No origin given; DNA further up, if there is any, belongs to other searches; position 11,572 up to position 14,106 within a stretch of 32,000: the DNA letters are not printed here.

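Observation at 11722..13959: Plastid-encoded 745-aa ORF with Omp85/BamA/Toc75-like architecture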

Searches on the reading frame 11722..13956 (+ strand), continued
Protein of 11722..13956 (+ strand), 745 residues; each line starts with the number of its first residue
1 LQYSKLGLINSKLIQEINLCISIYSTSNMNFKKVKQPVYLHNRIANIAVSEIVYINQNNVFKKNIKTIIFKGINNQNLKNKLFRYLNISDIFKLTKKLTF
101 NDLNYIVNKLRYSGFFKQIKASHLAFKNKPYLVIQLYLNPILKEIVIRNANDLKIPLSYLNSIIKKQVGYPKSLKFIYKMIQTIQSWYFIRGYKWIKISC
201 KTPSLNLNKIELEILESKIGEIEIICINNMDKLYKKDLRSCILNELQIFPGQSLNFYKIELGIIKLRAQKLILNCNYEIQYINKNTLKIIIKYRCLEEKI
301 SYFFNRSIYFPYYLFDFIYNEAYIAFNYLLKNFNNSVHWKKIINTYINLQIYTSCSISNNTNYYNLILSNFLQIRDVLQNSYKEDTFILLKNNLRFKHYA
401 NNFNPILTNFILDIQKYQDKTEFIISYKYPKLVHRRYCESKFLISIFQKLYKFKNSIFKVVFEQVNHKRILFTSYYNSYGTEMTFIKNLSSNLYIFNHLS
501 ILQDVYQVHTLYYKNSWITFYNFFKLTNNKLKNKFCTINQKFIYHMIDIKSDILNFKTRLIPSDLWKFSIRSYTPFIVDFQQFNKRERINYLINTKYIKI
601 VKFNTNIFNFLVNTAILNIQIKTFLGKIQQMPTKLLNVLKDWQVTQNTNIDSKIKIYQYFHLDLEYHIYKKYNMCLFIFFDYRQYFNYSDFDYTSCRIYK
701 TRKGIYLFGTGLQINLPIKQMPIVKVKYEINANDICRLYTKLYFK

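Call 62: search_solved_structures(query=A2, max_evalue=0.01, show_alignments=2)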
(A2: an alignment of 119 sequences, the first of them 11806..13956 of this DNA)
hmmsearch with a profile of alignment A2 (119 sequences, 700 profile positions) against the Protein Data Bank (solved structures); distinct sequences matched with E-value up to 0.01: 4.
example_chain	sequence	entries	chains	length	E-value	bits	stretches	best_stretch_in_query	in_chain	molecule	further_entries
9ccg_A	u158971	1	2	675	9.2e-21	77.1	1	71-271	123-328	POTRA domain-containing protein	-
3mc8_A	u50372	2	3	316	1.1e-13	53.7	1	76-244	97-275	Alr2269 protein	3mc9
2x8x_X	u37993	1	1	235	3e-11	45.7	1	84-255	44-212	TLR1789 PROTEIN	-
8dn7_E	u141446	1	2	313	0.0036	19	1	152-254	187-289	Protein TOC75, chloroplastic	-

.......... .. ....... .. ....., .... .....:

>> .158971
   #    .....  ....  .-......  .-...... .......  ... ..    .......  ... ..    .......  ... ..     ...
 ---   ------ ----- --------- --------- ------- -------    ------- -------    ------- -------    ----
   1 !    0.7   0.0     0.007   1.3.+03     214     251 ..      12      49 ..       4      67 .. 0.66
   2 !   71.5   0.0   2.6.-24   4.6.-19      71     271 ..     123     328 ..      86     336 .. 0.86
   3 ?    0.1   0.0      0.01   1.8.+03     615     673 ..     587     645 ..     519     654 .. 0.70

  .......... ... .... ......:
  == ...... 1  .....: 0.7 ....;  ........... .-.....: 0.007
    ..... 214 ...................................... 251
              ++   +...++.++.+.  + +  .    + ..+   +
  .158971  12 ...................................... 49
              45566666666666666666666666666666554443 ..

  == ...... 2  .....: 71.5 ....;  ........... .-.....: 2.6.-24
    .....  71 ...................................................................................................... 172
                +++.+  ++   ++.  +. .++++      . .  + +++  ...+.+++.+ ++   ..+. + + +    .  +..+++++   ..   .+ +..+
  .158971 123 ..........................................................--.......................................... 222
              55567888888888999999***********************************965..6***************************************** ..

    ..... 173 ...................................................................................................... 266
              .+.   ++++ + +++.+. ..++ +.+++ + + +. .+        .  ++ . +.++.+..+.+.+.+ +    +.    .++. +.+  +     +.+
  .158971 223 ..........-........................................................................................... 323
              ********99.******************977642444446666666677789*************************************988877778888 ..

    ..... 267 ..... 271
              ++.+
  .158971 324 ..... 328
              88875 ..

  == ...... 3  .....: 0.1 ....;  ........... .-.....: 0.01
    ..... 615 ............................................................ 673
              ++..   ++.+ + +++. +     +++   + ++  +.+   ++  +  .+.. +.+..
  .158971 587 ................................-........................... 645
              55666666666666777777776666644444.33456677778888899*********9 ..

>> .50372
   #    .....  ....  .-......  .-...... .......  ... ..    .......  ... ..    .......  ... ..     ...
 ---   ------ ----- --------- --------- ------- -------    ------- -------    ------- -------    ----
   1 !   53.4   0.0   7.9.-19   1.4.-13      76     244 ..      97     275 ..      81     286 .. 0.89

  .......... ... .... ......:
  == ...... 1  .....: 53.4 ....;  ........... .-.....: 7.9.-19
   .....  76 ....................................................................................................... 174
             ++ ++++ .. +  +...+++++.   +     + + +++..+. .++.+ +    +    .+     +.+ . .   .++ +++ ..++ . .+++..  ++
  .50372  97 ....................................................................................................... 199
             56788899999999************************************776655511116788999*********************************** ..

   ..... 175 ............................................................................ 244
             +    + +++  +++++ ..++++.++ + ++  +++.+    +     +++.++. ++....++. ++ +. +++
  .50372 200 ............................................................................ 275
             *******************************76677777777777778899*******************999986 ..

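Call 63: search_protein_families(library=pfam, proteins=[P0023, P0025, P0028, P0032, P0033, P0038, P0046, P0055, P0061, P0147], max_evalue=0.01)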
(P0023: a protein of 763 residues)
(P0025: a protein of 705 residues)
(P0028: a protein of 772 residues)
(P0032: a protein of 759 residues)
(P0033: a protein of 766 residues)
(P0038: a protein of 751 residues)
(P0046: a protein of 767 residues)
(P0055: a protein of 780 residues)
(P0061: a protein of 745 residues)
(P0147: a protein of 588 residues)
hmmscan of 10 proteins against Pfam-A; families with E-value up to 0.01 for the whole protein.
P0023 (763 aa): 3 families
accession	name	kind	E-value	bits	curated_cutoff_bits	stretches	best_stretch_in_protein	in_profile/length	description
PF01103.29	Omp85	-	5.9e-06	26.5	24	1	626-752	179-308/325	Omp85 superfamily domain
PF07244.20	POTRA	-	0.00013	23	21.3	0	148-224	2-79/79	Surface antigen variable number repeat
PF08479.16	POTRA_2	-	0.0045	17.2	24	0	157-224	8-76/76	POTRA domain, ShlB-type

P0025 (705 aa): 1 family
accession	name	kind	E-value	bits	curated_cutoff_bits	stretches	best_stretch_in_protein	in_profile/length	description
PF07244.20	POTRA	-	0.0074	17.4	21.3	0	22-93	2-75/79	Surface antigen variable number repeat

P0028 (772 aa): 0 families

P0032 (759 aa): 2 families
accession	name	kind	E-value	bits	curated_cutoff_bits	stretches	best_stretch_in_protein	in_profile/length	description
PF08479.16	POTRA_2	-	0.00013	22.2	24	1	154-219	11-76/76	POTRA domain, ShlB-type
PF25280.1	POTRA2_Toc75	-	0.0074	16.9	27.5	1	183-219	76-111/112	Toc75-like, second POTRA domain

P0033 (766 aa): 2 families
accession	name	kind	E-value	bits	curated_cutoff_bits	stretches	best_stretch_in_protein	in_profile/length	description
PF01103.29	Omp85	-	5.8e-09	36.3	24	1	607-753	154-308/325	Omp85 superfamily domain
PF07244.20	POTRA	-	0.0051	17.9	21.3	0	147-211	11-78/79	Surface antigen variable number repeat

P0038 (751 aa): 3 families
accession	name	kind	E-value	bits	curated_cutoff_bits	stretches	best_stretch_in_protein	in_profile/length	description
PF07244.20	POTRA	-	1.3e-06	29.5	21.3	2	30-84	5-61/79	Surface antigen variable number repeat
PF08479.16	POTRA_2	-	0.0016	18.7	24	1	107-180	5-76/76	POTRA domain, ShlB-type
PF05137.18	PilN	-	0.005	17.3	22.8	0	56-91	27-63/78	Fimbrial assembly protein (PilN)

P0046 (767 aa): 3 families
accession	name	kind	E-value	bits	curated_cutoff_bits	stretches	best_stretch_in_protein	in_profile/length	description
PF07244.20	POTRA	-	4.7e-09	37.3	21.3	1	153-228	3-79/79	Surface antigen variable number repeat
PF08479.16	POTRA_2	-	2.5e-06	27.7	24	1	164-228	12-76/76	POTRA domain, ShlB-type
PF25280.1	POTRA2_Toc75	-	0.0013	19.3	27.5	1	190-228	74-111/112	Toc75-like, second POTRA domain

P0055 (780 aa): 2 families
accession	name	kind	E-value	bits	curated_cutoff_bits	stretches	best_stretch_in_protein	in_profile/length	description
PF08479.16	POTRA_2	-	9.1e-05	22.7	24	1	136-208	6-76/76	POTRA domain, ShlB-type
PF07244.20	POTRA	-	0.0006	20.9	21.3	0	145-208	13-79/79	Surface antigen variable number repeat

P0061 (745 aa): 2 families
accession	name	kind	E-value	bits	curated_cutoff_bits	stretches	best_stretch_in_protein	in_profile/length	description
PF07244.20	POTRA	-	6.8e-08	33.6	21.3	1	135-211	1-78/79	Surface antigen variable number repeat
PF08479.16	POTRA_2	-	0.00056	20.1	24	1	140-198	6-62/76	POTRA domain, ShlB-type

P0147 (588 aa): 0 families

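Call 65: find_homologous_proteins(query=A4, max_evalue=0.001)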
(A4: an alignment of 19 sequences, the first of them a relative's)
Query A4 (19 sequences) (766 aa, profile of the alignment): 13 proteins with E <= 0.001 among 8000 candidates.
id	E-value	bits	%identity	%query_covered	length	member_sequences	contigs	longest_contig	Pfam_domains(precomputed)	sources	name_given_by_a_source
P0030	2.1e-272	924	33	99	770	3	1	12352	-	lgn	-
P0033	4.6e-238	811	100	100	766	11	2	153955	PF01103.30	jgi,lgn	jgi:outer membrane protein assembly factor BamA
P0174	4.2e-230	784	90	100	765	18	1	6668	PF01103.30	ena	-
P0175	3.2e-229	781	89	100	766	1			PF01103.30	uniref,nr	uniref:Bacterial surface antigen (D15) domain-containing protein n=1 Tax=Sheathia arcuata TaxID=3404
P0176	2.0e-221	756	74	100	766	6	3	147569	PF01103.30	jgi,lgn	jgi:Omp85 superfamily domain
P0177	7.3e-219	747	75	98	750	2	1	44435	PF01103.30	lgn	-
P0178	1.1e-216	740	57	100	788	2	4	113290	-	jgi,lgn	jgi:hypothetical protein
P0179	2.4e-216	739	56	100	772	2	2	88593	-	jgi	jgi:hypothetical protein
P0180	2.4e-213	729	54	100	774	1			-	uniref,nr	uniref:Uncharacterized protein n=1 Tax=Lympha mucosa TaxID=2045360 RepID=A0A6B9VQH1_9FLOR|nr:hypothe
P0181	2.7e-212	725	56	100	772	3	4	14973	-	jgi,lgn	jgi:hypothetical protein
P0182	8.7e-203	694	41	100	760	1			PF08479.17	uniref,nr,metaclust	uniref:Polypeptide-transport-associated ShlB-type domain-containing protein n=1 Tax=Kumanoa american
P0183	2.7e-201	689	30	92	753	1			PF07244.21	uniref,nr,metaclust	uniref:Uncharacterized protein n=1 Tax=Galaxaura rugosa TaxID=268570 RepID=A0A1G4NSV7_9FLOR|nr:Hypot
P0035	7.0e-165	569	40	93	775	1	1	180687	-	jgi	jgi:hypothetical protein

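Call 70: find_related_loci(query=P0150, collection=genome_contigs, flank=300)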
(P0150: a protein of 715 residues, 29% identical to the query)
Query P0150 (715 aa) in genome_contigs; peptide patterns used: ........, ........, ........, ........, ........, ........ (x = any residue, [..] = any of these).
309 stretches matched a pattern; 265 encode a relative of the query (tblastn E <= 1e-3); the best 80 are kept; 80 distinct loci.
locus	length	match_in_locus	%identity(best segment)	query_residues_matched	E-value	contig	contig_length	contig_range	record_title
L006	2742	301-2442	82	1-715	0e+0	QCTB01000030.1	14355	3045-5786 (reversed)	Prochlorococcus sp. AG-670-O13 Ga0172042_130, whole genome shotgun sequence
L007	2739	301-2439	82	1-715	0e+0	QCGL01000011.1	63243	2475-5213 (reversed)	Prochlorococcus sp. AG-388-A04 Ga0171841_111, whole genome shotgun sequence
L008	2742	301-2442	82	1-715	0e+0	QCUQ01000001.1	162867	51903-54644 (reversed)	Prochlorococcus sp. AG-679-M10 Ga0172064_101, whole genome shotgun sequence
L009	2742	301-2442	82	1-715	0e+0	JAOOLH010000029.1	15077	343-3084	Prochlorococcus sp. AH-716-K03 AH-716-K03_NODE_29, whole genome shotgun sequence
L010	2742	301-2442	82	1-715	0e+0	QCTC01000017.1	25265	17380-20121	Prochlorococcus sp. AG-670-O17 Ga0172043_117, whole genome shotgun sequence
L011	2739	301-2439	80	1-715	0e+0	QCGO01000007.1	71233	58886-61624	Prochlorococcus sp. AG-388-E21 Ga0171844_107, whole genome shotgun sequence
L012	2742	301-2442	81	1-715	0e+0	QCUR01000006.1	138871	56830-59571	Prochlorococcus sp. AG-679-M23 Ga0172065_106, whole genome shotgun sequence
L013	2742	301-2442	81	1-715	0e+0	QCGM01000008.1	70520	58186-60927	Prochlorococcus sp. AG-388-B05 Ga0171842_108, whole genome shotgun sequence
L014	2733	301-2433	77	1-715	0e+0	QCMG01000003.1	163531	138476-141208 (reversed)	Prochlorococcus sp. AG-418-M08 Ga0171929_103, whole genome shotgun sequence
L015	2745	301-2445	79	1-715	0e+0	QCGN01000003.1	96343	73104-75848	Prochlorococcus sp. AG-388-D03 Ga0171843_103, whole genome shotgun sequence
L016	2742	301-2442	77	1-715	0e+0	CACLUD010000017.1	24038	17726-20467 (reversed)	uncultured Prochlorococcus sp. isolate AG-470-J15 genome assembly, contig: AG-470-J15_NODE_17, whole genome shotgun sequ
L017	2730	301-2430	74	1-715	0e+0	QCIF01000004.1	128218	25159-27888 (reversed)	Prochlorococcus sp. AG-402-K10 Ga0115735_104, whole genome shotgun sequence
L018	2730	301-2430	74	1-715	0e+0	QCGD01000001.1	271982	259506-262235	Prochlorococcus sp. AG-363-P06 Ga0115823_101, whole genome shotgun sequence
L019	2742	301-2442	73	1-715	0e+0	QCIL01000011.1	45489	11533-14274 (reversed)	Prochlorococcus sp. AG-402-L18 Ga0115741_111, whole genome shotgun sequence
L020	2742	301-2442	83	1-715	0e+0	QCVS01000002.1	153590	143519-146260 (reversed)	Prochlorococcus sp. AG-686-J21 Ga0172077_102, whole genome shotgun sequence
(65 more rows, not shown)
